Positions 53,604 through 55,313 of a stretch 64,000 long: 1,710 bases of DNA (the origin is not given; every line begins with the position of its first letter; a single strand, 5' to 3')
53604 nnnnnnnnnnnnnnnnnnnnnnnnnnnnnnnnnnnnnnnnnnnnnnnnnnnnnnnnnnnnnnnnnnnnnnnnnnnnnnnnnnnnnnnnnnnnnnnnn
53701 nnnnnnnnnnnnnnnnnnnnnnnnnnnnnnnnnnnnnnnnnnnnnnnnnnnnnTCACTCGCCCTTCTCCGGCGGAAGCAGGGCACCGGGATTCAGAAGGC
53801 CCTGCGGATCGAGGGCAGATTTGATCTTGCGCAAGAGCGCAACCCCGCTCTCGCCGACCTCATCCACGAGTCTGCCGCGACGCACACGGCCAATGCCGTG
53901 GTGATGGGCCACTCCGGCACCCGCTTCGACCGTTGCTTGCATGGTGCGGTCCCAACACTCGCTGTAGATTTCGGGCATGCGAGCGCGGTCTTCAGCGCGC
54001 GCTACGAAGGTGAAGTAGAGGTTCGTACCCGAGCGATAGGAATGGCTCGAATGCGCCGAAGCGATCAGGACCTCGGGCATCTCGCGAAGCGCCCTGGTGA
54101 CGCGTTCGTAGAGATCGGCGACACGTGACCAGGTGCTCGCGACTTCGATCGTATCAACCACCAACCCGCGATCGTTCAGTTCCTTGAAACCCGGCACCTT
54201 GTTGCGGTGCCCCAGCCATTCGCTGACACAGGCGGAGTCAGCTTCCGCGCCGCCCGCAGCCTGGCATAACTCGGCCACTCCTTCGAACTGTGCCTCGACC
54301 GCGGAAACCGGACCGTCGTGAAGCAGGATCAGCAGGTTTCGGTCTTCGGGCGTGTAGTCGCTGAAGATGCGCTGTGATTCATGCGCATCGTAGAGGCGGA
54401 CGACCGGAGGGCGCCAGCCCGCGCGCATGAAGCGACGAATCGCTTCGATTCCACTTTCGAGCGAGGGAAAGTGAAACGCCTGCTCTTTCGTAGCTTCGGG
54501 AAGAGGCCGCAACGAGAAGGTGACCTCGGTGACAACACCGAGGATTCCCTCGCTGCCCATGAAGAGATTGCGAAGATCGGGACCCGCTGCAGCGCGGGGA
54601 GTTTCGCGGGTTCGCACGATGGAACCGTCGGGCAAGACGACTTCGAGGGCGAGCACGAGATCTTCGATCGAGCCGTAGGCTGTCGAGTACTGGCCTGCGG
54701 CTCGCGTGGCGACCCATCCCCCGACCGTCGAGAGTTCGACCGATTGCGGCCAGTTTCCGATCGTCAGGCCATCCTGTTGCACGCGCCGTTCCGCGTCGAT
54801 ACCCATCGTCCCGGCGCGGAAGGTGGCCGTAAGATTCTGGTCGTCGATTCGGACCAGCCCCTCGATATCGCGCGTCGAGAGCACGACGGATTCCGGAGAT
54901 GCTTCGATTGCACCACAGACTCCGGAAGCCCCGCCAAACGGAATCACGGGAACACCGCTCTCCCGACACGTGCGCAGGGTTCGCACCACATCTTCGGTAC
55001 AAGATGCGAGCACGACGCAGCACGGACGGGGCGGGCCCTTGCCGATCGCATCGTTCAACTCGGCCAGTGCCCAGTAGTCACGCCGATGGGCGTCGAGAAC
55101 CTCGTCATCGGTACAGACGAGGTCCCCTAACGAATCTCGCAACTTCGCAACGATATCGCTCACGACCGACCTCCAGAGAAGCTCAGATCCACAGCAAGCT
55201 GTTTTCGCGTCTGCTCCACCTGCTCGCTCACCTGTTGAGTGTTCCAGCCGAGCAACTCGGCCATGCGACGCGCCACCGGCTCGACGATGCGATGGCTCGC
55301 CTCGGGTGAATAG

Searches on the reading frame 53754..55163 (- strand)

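Call 56: search_protein_families(library=pfam, max_evalue=0.001, proteins=[window:53754-55163:-])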
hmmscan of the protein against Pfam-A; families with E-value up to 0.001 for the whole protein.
window:53754-55163:- (469 aa): 2 families
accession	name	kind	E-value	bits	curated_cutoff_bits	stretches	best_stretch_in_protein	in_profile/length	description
PF02913.24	FAD-oxidase_C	-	1e-34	120.8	21.2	1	222-460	2-246/248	FAD linked oxidases, C-terminal domain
PF01565.28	FAD_binding_4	-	5.5e-33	114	26.4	1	49-185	3-138/139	FAD binding domain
